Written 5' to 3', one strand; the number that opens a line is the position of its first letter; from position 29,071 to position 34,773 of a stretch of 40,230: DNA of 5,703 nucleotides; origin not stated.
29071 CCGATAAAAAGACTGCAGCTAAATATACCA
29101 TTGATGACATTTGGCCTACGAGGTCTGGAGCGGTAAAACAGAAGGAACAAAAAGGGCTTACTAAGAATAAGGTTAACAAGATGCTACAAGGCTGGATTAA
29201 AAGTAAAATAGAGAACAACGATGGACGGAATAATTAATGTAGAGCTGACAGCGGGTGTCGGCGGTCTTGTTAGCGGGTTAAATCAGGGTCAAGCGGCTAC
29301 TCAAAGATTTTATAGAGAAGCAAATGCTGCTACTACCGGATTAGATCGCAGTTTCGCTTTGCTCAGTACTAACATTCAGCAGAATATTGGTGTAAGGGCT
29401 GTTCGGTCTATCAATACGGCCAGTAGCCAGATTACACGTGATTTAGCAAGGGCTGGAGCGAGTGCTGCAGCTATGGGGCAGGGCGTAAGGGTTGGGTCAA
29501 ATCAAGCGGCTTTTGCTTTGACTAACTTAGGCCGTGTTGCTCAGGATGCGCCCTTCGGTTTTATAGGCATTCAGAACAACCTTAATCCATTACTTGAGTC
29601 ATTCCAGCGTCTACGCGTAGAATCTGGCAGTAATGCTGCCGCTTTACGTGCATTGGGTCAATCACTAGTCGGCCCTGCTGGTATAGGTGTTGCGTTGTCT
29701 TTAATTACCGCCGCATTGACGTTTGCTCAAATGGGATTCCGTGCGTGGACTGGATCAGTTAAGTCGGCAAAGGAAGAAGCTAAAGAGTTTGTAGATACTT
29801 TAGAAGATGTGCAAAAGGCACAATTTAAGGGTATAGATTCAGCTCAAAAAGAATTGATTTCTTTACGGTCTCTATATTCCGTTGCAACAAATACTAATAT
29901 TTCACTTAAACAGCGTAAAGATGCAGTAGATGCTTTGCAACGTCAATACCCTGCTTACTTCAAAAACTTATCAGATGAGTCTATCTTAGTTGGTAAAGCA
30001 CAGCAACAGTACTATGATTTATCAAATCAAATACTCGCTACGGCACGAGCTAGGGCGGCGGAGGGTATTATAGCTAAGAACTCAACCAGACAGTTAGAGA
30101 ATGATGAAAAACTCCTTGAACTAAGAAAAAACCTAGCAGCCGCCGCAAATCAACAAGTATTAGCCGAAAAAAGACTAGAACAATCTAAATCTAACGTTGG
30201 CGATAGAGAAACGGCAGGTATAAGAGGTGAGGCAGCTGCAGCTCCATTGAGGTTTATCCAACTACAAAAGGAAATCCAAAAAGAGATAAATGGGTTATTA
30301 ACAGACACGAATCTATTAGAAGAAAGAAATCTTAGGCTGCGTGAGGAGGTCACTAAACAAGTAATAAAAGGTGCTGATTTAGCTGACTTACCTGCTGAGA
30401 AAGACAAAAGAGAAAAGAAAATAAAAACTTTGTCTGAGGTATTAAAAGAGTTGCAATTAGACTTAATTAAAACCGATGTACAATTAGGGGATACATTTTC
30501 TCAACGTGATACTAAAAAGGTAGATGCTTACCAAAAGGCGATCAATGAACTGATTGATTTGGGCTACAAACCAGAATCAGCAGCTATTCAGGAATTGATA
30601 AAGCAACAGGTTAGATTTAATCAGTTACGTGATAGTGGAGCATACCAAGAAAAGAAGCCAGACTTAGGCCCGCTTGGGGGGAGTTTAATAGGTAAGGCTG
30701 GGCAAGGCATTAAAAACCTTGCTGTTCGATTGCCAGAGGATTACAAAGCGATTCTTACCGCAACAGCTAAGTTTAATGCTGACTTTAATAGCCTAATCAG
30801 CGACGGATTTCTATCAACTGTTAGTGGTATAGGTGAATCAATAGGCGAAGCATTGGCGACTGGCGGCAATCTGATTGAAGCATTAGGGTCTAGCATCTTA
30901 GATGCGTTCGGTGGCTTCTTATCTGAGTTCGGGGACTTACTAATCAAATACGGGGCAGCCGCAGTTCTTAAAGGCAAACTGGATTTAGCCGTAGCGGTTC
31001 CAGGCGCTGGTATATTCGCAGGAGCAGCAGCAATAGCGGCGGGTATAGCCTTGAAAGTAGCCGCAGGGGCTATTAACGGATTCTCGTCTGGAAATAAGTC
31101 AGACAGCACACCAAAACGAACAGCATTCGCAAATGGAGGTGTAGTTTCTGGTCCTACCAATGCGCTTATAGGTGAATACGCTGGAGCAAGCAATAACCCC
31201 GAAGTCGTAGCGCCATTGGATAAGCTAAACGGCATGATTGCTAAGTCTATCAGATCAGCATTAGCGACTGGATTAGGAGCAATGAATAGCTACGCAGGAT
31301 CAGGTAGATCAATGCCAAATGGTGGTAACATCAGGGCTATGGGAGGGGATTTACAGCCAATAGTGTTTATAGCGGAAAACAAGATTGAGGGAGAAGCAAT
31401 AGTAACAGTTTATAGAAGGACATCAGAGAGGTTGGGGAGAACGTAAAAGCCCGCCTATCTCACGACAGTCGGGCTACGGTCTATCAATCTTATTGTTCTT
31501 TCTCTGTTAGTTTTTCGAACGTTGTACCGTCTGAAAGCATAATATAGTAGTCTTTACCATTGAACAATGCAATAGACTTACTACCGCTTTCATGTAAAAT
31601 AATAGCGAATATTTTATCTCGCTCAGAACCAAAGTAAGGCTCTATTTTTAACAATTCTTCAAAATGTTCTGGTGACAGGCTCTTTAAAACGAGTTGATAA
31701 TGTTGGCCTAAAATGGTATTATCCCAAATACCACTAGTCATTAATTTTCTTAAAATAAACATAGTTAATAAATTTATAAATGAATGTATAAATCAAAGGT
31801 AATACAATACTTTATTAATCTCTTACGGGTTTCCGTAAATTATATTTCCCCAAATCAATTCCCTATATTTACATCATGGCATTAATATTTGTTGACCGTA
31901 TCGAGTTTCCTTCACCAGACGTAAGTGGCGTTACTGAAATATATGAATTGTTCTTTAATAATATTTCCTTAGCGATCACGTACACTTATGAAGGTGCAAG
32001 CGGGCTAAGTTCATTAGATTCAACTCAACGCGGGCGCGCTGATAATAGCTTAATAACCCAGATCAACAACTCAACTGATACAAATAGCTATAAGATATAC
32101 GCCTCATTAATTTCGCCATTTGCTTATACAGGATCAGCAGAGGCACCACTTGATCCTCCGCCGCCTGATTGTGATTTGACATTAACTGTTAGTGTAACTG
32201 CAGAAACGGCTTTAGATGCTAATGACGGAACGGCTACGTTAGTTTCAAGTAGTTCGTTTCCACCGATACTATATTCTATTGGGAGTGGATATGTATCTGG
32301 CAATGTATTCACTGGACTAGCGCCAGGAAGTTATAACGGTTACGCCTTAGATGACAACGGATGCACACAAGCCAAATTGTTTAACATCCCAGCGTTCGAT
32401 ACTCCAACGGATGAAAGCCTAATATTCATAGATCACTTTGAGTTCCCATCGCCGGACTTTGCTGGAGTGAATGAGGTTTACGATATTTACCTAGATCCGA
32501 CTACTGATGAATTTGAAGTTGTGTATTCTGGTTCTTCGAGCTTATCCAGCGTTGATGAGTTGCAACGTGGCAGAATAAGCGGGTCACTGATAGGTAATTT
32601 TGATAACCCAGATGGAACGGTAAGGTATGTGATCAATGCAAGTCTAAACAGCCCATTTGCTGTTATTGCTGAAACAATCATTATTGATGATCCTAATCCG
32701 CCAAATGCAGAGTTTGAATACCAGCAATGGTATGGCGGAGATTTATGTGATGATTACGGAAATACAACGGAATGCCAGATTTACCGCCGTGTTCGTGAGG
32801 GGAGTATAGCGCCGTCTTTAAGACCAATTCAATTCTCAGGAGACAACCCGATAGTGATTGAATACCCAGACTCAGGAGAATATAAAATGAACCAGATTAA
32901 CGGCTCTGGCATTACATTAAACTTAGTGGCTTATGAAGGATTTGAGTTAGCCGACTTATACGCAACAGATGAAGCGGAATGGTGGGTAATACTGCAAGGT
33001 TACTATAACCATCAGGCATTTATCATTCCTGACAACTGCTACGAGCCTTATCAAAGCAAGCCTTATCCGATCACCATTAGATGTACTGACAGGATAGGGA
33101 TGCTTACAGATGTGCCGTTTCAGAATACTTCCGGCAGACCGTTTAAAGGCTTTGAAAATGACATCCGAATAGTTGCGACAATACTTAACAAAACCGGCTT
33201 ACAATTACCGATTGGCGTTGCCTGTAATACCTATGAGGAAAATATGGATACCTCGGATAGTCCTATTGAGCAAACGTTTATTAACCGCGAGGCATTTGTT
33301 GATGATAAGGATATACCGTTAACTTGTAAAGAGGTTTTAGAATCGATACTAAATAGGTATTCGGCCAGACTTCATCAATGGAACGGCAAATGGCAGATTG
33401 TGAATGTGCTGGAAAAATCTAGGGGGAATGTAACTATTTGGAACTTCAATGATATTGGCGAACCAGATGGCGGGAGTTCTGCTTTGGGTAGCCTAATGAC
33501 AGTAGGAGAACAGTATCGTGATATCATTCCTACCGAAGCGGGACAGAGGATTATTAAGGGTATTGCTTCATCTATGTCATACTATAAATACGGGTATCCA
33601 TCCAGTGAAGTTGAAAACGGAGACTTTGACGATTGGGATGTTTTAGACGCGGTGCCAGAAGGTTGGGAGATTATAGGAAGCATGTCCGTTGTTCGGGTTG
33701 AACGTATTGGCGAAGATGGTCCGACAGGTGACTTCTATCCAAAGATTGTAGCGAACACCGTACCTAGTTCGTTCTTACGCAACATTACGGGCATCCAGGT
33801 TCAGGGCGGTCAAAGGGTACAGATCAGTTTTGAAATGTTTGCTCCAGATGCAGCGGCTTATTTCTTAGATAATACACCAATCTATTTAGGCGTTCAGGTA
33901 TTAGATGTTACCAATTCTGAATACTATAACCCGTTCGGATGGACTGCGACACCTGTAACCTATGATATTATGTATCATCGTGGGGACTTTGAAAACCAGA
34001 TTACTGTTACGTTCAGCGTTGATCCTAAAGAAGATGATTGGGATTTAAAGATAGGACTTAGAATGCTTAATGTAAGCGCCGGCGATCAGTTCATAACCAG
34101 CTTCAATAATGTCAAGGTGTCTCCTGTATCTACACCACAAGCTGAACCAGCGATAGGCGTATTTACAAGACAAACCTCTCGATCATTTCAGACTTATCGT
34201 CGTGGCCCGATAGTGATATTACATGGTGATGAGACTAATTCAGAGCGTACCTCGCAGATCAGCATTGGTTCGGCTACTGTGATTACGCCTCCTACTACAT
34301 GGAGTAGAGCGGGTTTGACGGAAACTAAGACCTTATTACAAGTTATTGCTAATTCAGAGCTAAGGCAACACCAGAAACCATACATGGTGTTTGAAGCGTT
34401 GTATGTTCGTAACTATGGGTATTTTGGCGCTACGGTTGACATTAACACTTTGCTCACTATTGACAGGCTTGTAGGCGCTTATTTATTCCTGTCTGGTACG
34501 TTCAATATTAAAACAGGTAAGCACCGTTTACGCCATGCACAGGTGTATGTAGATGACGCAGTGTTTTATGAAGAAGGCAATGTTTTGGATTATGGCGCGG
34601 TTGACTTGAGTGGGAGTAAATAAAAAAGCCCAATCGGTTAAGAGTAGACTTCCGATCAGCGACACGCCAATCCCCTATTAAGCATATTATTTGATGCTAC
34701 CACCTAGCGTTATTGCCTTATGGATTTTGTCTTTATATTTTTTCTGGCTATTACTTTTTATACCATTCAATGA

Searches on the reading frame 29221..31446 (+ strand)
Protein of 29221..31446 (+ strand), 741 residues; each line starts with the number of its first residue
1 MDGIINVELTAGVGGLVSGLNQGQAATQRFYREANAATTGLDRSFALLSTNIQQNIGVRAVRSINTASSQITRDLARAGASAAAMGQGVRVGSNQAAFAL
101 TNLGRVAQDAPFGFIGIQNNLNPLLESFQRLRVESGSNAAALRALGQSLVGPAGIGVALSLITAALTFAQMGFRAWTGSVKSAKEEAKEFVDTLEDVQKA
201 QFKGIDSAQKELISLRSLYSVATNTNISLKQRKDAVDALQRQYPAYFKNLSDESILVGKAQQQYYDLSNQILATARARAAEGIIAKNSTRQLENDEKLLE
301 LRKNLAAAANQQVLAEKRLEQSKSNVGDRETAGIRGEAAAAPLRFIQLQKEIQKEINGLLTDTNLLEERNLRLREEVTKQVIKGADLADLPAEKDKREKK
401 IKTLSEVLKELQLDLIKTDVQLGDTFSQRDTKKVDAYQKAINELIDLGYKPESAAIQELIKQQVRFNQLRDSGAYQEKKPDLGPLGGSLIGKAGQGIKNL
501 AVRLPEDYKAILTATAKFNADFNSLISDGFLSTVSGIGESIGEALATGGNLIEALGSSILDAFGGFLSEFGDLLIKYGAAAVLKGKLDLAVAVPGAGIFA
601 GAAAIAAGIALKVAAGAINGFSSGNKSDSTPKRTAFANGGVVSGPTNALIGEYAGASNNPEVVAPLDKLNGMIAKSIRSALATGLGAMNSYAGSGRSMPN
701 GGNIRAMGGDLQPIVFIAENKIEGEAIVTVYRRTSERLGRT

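Call 7: search_protein_families(library=phrogs, max_evalue=0.001, proteins=[window:29221-31446:+])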
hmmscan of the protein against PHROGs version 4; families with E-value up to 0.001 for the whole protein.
window:29221-31446:+ (741 aa): 5 families
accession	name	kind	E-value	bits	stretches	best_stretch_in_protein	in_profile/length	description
phrog_30292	-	unknown function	5.6e-59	201.3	2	63-321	59-315/677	-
phrog_14295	-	unknown function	1.7e-17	63.5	1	174-429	358-601/1439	-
phrog_14476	-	head and packaging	3.4e-13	49.5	1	44-305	194-450/1103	virion structural protein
phrog_20660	-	tail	3.5e-09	36.6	1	60-450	182-582/1106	tail length tape measure protein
phrog_9959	-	tail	1.1e-07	30.9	1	187-357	510-675/1708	tail length tape measure protein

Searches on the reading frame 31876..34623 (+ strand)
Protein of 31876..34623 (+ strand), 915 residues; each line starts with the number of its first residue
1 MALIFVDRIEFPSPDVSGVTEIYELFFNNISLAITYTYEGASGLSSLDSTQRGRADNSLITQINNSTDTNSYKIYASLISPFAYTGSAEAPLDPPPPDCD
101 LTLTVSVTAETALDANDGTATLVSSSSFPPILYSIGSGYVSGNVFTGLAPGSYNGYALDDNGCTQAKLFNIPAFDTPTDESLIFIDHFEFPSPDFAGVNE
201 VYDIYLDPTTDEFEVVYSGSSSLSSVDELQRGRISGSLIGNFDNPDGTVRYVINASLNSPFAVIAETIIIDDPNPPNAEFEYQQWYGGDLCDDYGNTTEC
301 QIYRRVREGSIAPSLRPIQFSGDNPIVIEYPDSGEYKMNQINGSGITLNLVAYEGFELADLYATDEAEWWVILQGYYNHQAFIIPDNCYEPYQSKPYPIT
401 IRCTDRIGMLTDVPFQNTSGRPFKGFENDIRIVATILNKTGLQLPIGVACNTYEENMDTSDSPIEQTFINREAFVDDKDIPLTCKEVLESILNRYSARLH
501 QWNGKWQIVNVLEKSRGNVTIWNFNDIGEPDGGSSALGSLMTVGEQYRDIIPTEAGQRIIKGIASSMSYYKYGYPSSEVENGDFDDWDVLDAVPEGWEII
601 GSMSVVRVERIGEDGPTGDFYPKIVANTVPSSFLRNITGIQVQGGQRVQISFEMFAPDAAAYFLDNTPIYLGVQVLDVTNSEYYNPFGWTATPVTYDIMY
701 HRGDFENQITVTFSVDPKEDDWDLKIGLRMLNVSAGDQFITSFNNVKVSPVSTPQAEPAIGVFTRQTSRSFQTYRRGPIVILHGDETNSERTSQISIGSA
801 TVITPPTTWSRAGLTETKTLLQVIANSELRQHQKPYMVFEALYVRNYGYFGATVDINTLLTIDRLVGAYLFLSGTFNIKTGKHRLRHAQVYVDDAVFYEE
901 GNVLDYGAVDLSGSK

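Call 7: search_protein_families(library=phrogs, max_evalue=0.001, proteins=[window:31876-34623:+])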
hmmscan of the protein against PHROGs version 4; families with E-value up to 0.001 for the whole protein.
window:31876-34623:+ (915 aa): 2 families
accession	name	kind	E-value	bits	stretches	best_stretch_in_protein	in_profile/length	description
phrog_33803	-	unknown function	4.3e-32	112.2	1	295-908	134-754/762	-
phrog_30639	-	unknown function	2.7e-10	40.3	1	288-509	9-222/815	-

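Call 11: find_related_loci(query=window:31876-34623:+, collection=viral_contigs, flank=10000)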
Query window:31876-34623:+ (915 aa) in viral_contigs; peptide patterns used: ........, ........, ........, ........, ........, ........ (x = any residue, [..] = any of these).
No stretch of DNA in the collection matches any of the patterns.

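Call 12: search_dna_similar(query=window:31876-34623:+, collection=phages, mode=protein, max_rows=20)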
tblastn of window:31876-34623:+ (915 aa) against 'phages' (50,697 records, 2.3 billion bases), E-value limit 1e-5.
Records with a match: 13; places in all: 13; records where one place covers at least 80% of the query: 0.
Best place of each record, by identity: <60% 13.
By first word of the organism name: Cellulophaga 10; Flavobacterium 2; Bacteriophage 1.
By host as written in the record: Cellulophaga baltica #12 3; Cellulophaga baltica #18 3; Flavobacterium sp. 2; Cellulophaga baltica #10 2; Cellulophaga baltica #17 2; - 1.
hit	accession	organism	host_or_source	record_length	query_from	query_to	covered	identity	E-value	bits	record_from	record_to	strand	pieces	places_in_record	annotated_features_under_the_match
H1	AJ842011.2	Flavobacterium phage 11b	Flavobacterium sp.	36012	338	907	62%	24.5%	3e-25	119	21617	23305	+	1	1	conserved hypothetical protein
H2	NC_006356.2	Flavobacterium phage 11b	Flavobacterium sp.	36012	338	907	62%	24.5%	3e-25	119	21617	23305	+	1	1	hypothetical protein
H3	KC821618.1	Cellulophaga phage phi10:1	Cellulophaga baltica #10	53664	341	907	62%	23.9%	9e-16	89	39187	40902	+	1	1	structural protein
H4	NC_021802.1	Cellulophaga phage phi10:1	Cellulophaga baltica #10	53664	341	907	62%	23.9%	9e-16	89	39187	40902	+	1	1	structural protein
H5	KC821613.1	Cellulophaga phage phi12:1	Cellulophaga baltica #12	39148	282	511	25%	27.4%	1e-11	75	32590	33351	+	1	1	structural protein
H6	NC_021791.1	Cellulophaga phage phi12:1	Cellulophaga baltica #12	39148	282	511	25%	27.4%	1e-11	75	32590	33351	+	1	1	virion structural protein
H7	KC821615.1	Cellulophaga phage phi12:3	Cellulophaga baltica #12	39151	282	511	25%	27.4%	1e-11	75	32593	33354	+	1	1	structural protein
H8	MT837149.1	Bacteriophage sp.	human fecal samples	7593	261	511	27%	24.3%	3e-6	57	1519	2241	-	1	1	record has no annotation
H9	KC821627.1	Cellulophaga phage phi18:2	Cellulophaga baltica #18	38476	282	511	25%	25.9%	2e-12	77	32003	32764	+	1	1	structural protein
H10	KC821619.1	Cellulophaga phage phi18:1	Cellulophaga baltica #18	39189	282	511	25%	25.9%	2e-12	77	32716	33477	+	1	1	structural protein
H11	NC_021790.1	Cellulophaga phage phi18:1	Cellulophaga baltica #18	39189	282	511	25%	25.9%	2e-12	77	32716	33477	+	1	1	virion structural protein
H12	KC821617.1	Cellulophaga phage phi17:1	Cellulophaga baltica #17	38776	282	511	25%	25.9%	2e-12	77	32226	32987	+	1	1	structural protein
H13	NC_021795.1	Cellulophaga phage phi17:1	Cellulophaga baltica #17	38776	282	511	25%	25.9%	2e-12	77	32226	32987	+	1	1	virion structural protein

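Call 14: get_annotated_region(hit=H2, flank=9000)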
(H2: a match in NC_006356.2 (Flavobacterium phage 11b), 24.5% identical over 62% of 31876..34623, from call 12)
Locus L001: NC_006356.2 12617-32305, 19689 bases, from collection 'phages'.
description: Flavobacterium phage 11b, complete genome.
organism: Flavobacterium phage 11b (NCBI taxid 294631)
taxonomy: Viruses; Duplodnaviria; Heunggongvirae; Uroviricota; Caudoviricetes
host: Flavobacterium sp.; source: Arctic Flavobacterium; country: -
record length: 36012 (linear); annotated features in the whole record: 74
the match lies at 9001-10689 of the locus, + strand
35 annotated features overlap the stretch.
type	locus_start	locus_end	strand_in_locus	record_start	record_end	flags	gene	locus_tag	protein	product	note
CDS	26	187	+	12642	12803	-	-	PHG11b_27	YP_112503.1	hypothetical protein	predicted by Glimmer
CDS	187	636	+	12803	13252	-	-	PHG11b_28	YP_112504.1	head-tail adaptor Ad1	predicted by Glimmer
CDS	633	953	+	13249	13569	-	-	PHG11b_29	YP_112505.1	hypothetical protein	predicted by Glimmer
CDS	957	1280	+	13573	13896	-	-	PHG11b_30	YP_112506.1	hypothetical protein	predicted by Glimmer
CDS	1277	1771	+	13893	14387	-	-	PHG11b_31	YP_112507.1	hypothetical protein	predicted by Glimmer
CDS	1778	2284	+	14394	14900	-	-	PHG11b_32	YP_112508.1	hypothetical protein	predicted by Glimmer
CDS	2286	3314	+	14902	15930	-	-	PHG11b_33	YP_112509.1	hypothetical protein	-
CDS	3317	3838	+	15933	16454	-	-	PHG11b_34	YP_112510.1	hypothetical protein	predicted by Glimmer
CDS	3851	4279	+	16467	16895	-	-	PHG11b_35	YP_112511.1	hypothetical protein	predicted by Glimmer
CDS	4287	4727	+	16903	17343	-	-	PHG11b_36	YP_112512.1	hypothetical protein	predicted by Glimmer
CDS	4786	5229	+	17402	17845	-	-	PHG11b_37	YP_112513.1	hypothetical protein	predicted by Glimmer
CDS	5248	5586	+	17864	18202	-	-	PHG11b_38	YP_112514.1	hypothetical protein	predicted by Glimmer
CDS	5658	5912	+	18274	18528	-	-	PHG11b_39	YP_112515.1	hypothetical protein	predicted by Glimmer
CDS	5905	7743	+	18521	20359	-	-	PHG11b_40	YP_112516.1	hypothetical protein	-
CDS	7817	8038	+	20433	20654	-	-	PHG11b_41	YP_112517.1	hypothetical protein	predicted by Glimmer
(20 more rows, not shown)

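Call 15: get_annotated_region(hit=H4, flank=11000)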
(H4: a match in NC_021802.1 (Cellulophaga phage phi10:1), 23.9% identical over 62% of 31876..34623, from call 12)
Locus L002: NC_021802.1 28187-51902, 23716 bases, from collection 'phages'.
description: Cellulophaga phage phi10:1, complete genome.
organism: Cellulophaga phage phi10:1 (NCBI taxid 1327981)
taxonomy: Viruses; Duplodnaviria; Heunggongvirae; Uroviricota; Caudoviricetes; Assiduviridae; Cebadecemvirus; Cebadecemvirus phi10una
host: Cellulophaga baltica #10; source: seawater; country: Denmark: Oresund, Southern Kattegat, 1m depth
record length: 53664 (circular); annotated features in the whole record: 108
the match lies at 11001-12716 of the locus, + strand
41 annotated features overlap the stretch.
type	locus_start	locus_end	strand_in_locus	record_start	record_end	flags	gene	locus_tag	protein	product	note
CDS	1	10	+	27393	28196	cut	-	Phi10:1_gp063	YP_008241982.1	head morphogenesis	annotation based on sequence similarity to NCBI YP_112494, CDD cl10072, and Pfam PF04233.9; part of structural virion ...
CDS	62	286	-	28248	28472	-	-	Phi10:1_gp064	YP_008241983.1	hypothetical protein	-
CDS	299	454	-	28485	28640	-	-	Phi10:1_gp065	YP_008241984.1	hypothetical protein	-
CDS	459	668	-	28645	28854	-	-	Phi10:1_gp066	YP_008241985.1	hypothetical protein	-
CDS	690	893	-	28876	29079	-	-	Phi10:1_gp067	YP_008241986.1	hypothetical protein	-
CDS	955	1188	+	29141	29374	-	-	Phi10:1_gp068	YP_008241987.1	hypothetical protein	-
CDS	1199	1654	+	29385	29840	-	-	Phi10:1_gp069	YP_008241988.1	YopX protein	annotation based on sequence similarity to CDD cl09859 and Pfam PF09643.5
CDS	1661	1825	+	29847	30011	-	-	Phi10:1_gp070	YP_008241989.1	hypothetical protein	-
CDS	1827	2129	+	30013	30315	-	-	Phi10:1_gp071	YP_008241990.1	hypothetical protein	-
CDS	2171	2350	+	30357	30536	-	-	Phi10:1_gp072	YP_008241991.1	hypothetical protein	-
CDS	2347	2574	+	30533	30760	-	-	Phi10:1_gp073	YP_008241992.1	hypothetical protein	-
CDS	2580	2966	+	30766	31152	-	-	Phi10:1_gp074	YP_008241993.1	hypothetical protein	-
CDS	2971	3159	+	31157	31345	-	-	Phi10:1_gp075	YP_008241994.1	hypothetical protein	-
tRNA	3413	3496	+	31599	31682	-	-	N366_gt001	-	tRNA-Tyr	-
tRNA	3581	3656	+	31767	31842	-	-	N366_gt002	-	tRNA-Phe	-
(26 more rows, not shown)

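Call 64: find_related_loci(query=A7, collection=metagenome_contigs, flank=10000)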
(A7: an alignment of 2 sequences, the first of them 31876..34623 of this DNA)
Query A7 (915 aa) in metagenome_contigs; peptide patterns used: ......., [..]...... (x = any residue, [..] = any of these).
596 stretches matched a pattern, but none encodes a relative of the query by tblastn (E <= 1e-3).

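Call 102: search_protein_families(library=pfam, max_evalue=0.01, proteins=[window:31876-34623:+])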
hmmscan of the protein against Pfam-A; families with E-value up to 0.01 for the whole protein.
window:31876-34623:+ (915 aa): 0 families
